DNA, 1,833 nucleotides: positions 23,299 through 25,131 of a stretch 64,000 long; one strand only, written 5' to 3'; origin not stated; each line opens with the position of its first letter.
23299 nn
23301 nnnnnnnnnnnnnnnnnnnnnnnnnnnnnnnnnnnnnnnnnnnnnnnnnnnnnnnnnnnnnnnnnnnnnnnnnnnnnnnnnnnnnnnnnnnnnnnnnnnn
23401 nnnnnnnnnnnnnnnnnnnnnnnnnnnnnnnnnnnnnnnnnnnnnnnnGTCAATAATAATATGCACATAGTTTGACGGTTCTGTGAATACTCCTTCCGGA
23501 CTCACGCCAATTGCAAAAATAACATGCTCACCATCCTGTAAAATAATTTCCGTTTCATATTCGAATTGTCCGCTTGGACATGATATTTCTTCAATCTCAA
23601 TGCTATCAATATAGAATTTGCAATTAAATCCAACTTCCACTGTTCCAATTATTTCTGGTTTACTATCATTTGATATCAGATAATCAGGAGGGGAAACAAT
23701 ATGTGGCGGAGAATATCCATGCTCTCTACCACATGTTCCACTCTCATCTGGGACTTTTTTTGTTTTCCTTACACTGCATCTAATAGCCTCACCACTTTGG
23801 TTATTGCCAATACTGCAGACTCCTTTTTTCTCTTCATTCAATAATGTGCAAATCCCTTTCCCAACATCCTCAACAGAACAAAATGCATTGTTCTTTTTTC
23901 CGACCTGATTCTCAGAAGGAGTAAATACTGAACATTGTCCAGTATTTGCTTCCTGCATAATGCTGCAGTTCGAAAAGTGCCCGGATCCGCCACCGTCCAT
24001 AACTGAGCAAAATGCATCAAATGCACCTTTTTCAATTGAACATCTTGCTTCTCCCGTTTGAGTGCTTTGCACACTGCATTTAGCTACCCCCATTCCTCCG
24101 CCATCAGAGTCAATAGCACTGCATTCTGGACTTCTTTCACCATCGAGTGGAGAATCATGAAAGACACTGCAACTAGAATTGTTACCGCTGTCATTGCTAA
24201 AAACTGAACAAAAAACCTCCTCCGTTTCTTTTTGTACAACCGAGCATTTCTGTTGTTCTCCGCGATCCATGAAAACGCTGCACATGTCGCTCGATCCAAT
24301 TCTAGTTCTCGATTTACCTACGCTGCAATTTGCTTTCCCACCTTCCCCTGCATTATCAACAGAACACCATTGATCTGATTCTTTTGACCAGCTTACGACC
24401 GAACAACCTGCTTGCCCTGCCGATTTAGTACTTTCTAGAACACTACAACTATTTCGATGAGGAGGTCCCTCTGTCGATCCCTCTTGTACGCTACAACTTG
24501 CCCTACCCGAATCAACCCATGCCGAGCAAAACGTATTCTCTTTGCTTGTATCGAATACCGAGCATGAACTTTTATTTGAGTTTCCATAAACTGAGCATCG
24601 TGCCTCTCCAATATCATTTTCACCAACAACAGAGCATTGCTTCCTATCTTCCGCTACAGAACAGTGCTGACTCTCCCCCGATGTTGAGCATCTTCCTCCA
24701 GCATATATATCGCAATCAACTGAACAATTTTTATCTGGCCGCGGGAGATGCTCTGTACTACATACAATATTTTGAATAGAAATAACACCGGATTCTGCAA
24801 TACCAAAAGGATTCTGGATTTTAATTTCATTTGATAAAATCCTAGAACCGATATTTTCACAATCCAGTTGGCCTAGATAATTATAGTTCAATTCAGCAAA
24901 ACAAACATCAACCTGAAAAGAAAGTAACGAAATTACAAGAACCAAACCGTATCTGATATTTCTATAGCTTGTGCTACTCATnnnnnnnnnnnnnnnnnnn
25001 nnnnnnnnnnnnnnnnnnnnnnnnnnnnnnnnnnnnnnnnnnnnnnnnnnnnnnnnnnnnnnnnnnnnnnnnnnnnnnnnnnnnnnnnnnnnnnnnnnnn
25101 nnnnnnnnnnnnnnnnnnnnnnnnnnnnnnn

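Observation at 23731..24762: About 27 consecutive 'C-S-V' units in a secreted protein: a one-cysteine-per-turn repeat I cannot assign to a known family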

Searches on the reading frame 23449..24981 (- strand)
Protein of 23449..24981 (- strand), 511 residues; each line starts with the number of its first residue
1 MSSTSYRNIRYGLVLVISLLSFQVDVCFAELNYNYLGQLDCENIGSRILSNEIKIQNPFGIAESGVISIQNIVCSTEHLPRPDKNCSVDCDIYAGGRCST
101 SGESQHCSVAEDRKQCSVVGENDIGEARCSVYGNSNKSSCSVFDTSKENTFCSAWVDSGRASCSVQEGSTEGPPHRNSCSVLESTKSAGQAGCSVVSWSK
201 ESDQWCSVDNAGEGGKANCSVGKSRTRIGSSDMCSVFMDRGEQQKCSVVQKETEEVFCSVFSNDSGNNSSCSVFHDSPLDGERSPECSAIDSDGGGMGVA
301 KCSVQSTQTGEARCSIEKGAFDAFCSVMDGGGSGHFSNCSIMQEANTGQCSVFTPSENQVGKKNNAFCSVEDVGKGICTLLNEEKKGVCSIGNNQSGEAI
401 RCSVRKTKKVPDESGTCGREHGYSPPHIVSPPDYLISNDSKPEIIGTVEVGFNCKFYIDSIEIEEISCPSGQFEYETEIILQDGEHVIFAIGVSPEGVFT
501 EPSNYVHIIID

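Call 6: find_homologous_proteins(query=window:23449-24981:-, max_evalue=0.01)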
Query seq(511 aa) (511 aa): 3 proteins with E <= 0.01 among 3132 candidates.
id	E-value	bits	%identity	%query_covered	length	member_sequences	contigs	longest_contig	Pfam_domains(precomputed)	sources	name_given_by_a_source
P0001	0.0e+0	1162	100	100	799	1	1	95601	PF17957.8,PF09136.17,PF19077.7,PF17936.8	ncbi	-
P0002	2.6e-20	91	32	63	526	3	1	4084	PF17957.8,PF19077.7,PF17936.8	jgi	-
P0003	3.1e-7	48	33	58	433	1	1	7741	-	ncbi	-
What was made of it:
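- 22582..24981 (-): Gene for the 799-aa exported CS-repeat / Ig-like surface protein (P0001). Identical protein in the public collection on a 95.6-kb NCBI contig (call 6).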

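Call 8: list_cluster_members(proteins=[P0001, P0002, P0003])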
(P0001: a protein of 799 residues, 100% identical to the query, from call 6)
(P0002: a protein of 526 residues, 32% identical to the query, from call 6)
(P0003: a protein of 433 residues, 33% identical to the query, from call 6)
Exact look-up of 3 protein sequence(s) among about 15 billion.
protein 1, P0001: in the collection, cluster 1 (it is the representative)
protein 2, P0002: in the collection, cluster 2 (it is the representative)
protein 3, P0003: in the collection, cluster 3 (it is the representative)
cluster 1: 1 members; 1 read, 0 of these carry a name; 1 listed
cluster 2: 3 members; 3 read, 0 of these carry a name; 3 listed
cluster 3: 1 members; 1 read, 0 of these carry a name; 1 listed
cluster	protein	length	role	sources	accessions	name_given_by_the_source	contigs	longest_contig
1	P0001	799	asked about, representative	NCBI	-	-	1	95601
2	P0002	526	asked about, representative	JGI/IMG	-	-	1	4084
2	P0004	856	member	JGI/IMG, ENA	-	-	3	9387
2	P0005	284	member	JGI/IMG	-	-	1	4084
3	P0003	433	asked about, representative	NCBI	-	-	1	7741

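Call 9: find_encoding_contigs(protein=P0001, flank=10000, max_places=3)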
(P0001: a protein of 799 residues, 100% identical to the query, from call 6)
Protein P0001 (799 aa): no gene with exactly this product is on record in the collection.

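Call 10: find_encoding_contigs(protein=P0003, flank=10000, max_places=3)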
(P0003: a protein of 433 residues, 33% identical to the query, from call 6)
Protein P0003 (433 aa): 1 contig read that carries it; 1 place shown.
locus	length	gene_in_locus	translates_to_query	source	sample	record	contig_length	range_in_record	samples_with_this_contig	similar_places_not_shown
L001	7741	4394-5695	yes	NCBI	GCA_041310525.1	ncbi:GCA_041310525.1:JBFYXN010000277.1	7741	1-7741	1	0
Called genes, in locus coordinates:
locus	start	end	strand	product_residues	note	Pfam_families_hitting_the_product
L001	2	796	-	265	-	?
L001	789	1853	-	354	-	PF09952:AbiEi_2 (weak)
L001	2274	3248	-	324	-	PF00665:rve, PF13683:rve_3, PF13333:rve_2 (faint)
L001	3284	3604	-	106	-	PF01527:HTH_Tnp_1, PF13551:HTH_29 (weak)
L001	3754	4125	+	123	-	-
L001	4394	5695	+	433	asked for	-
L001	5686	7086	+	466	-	PF13620:CarboxypepD_reg (faint)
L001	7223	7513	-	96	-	PF25583:WCX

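Call 16: find_encoding_contigs(protein=P0004, flank=10000, max_places=4)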
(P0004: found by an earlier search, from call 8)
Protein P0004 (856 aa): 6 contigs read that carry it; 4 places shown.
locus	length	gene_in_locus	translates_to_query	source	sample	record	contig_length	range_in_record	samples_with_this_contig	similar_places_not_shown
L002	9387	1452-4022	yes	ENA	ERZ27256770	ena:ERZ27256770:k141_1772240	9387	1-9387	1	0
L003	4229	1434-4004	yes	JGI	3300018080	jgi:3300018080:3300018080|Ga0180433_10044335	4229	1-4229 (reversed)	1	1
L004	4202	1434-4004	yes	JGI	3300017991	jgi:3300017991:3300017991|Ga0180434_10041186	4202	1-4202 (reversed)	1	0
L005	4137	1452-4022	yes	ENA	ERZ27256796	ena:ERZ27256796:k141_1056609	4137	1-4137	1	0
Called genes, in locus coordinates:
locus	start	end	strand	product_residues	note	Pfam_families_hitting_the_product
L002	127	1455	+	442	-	PF13620:CarboxypepD_reg (faint)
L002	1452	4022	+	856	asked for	PF17957:Big_7 (faint), PF17936:Big_6 (weak), PF19077:Big_13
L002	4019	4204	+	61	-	-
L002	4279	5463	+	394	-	-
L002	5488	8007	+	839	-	PF19077:Big_13 (weak), PF17936:Big_6 (weak), PF19077:Big_13, PF17936:Big_6 (weak), PF19077:Big_13 (weak)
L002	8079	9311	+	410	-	PF13620:CarboxypepD_reg (faint)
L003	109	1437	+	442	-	PF13620:CarboxypepD_reg (faint)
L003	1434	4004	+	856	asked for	PF17957:Big_7 (faint), PF17936:Big_6 (weak), PF19077:Big_13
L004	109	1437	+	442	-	PF13620:CarboxypepD_reg (faint)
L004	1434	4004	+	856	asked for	PF17957:Big_7 (faint), PF17936:Big_6 (weak), PF19077:Big_13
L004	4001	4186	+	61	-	-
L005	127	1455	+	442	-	PF13620:CarboxypepD_reg (faint)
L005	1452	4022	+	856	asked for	PF17957:Big_7 (faint), PF17936:Big_6 (weak), PF19077:Big_13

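Call 48: predict_structure(alignment_id=A2)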
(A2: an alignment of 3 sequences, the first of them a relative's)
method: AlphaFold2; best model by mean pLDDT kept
length: 799 residues; sequences in the alignment: 3
mean_pLDDT: 58.6   pTM: 0.35
mean pLDDT of the five models: 58.6, 57.9, 57.2, 53.9, 50.3
residues with pLDDT >= 90: 65; 70-90: 181; 50-70: 291; < 50: 262
segments of 3 or more residues with pLDDT < 50: 1-98, 101-113, 119-124, 170-173, 185-187, 225-229, 277-282, 292-295, 331-334, 355-364, 382-388, 393-422, 694-727, 729-744, 787-799
pLDDT, mean of each block of 10 residues (from residue 1): 23 24 22 21 23 23 22 23 30 41 44 49 52 57 58 61 59 58 55 61 63 60 49 59 58 57 58 54 59 53 60 64 64 54 61 48 51 56 47 36 26 27 65 60 82 82 80 78 76 77 74 78 85 89 90 91 88 83 85 90 76 75 86 89 89 85 86 81 87 47 28 28 40 38 50 63 60 58 58 36
secondary structure, 60 per line:
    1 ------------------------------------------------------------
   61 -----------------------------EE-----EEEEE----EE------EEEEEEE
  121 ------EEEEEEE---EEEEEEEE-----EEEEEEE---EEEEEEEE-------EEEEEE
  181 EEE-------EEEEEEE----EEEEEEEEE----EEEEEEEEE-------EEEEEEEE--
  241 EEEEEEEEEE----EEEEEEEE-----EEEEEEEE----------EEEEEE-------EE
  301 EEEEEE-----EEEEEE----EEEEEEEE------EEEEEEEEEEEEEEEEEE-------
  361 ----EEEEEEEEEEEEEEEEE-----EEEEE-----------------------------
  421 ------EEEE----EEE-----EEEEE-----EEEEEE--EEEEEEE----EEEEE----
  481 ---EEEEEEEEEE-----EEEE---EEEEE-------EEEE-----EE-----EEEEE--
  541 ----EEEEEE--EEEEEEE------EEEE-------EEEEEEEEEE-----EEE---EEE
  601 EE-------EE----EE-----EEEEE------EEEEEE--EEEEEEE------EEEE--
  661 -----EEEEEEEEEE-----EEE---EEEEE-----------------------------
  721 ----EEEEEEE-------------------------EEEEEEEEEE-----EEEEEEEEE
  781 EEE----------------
elements in order (helices of 4 or more, strands of 3 or more residues): E97-101 E114-120 E127-133 E137-144 E150-156 E160-167 E175-183 E191-197 E202-210 E215-223 E231-238 E241-250 E255-262 E268-275 E286-291 E299-306 E312-317 E322-329 E336-353 E365-381 E387-391 E427-430 E435-437 E443-447 E453-458 E461-467 E472-476 E484-493 E499-502 E506-510 E518-521 E534-538 E545-550 E553-559 E566-569 E577-586 E592-594 E598-602 E623-627 E634-639 E642-648 E655-658 E666-675 E681-683 E687-691 E725-731 E757-766 E772-783
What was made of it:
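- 23422..23709 (-): Residues ~425-520: first, divergent Ig-like domain after the 'SPP...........' linker. AlphaFold pLDDT 76-82 with beta strands (call 48).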

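Call 57: find_related_loci(query=P0001, collection=genome_contigs, flank=10000)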
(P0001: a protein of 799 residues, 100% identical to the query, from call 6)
Query P0001 (799 aa) in genome_contigs; peptide patterns used: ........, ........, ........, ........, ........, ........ (x = any residue, [..] = any of these).
52 stretches matched a pattern, but none encodes a relative of the query by tblastn (E <= 1e-3).
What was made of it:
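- Tried and rejected: A genome_contigs scan with the protein itself found nothing (call 57).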

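Call 68: fold_search(model_id=the predicted structure, library=pdb)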
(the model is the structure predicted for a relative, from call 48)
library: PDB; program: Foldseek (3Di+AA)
matches with E <= 10: 1871; with E <= 0.001: 498
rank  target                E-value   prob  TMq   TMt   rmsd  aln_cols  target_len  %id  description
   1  2yn3_C                3.2e-14  1.00  0.17  0.34  11.4       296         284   22  Structural insight into the giant calcium-binding adhesin SiiE: implications for the adhesion of Salmonella enterica t (released 2013-04-03)
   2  2yn5_A                5.4e-14  1.00  0.17  0.35  11.4       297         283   22  Structural insight into the giant calcium-binding adhesin SiiE: implications for the adhesion of Salmonella enterica t (released 2013-04-03)
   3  2yn3_A                7.2e-14  1.00  0.17  0.35  11.8       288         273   23  Structural insight into the giant calcium-binding adhesin SiiE: implications for the adhesion of Salmonella enterica t (released 2013-04-03)
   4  2yn5_B                7.5e-14  1.00  0.17  0.34  11.5       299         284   21  Structural insight into the giant calcium-binding adhesin SiiE: implications for the adhesion of Salmonella enterica t (released 2013-04-03)
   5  2yn3_B                1.9e-12  1.00  0.16  0.38  10.8       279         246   20  Structural insight into the giant calcium-binding adhesin SiiE: implications for the adhesion of Salmonella enterica t (released 2013-04-03)
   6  6xi3                  2.0e-10  1.00  0.20  0.34   9.0       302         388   21  Crystal structure of tetra-tandem repeat in extending region of large adhesion protein (released 2020-10-14)
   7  6e57_A                5.9e-10  1.00  0.11  0.20  21.6       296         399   17  Bacteroides ovatus mixed-linkage glucan utilization locus (MLGUL) SGBP-B in complex with mixed-linkage heptasaccharide (released 2019-05-29)
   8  6e57_B                6.6e-10  1.00  0.10  0.18  22.1       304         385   15  Bacteroides ovatus mixed-linkage glucan utilization locus (MLGUL) SGBP-B in complex with mixed-linkage heptasaccharide (released 2019-05-29)
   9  6e57_C                1.4e-09  1.00  0.11  0.20  21.5       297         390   16  Bacteroides ovatus mixed-linkage glucan utilization locus (MLGUL) SGBP-B in complex with mixed-linkage heptasaccharide (released 2019-05-29)
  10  6e57_D                1.4e-09  1.00  0.11  0.20  20.3       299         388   17  Bacteroides ovatus mixed-linkage glucan utilization locus (MLGUL) SGBP-B in complex with mixed-linkage heptasaccharide (released 2019-05-29)
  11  9fly_A                1.8e-09  1.00  0.16  0.15  10.8       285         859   16  CryoEM structure of the base (4151-5009) in the grappling hook protein A (GhpA) in the bacterium Aureispira sp. CCB-QB (released 2024-10-16)
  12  4yfd_A                2.4e-09  1.00  0.16  0.23  12.1       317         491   12  Crystal structure PTP delta Ig1-Fn2 in complex with IL-1RAcP (released 2015-05-06)
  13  7c7u_B                3.2e-09  1.00  0.11  0.14  19.9       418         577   12  Biofilm associated protein - BSP domain (released 2021-05-12)
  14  4pbx                  3.4e-09  1.00  0.16  0.21  11.4       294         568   13  Crystal structure of the six N-terminal domains of human receptor protein tyrosine phosphatase sigma (released 2014-11-12)
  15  7c7u_A                3.4e-09  1.00  0.11  0.14  20.0       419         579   12  Biofilm associated protein - BSP domain (released 2021-05-12)
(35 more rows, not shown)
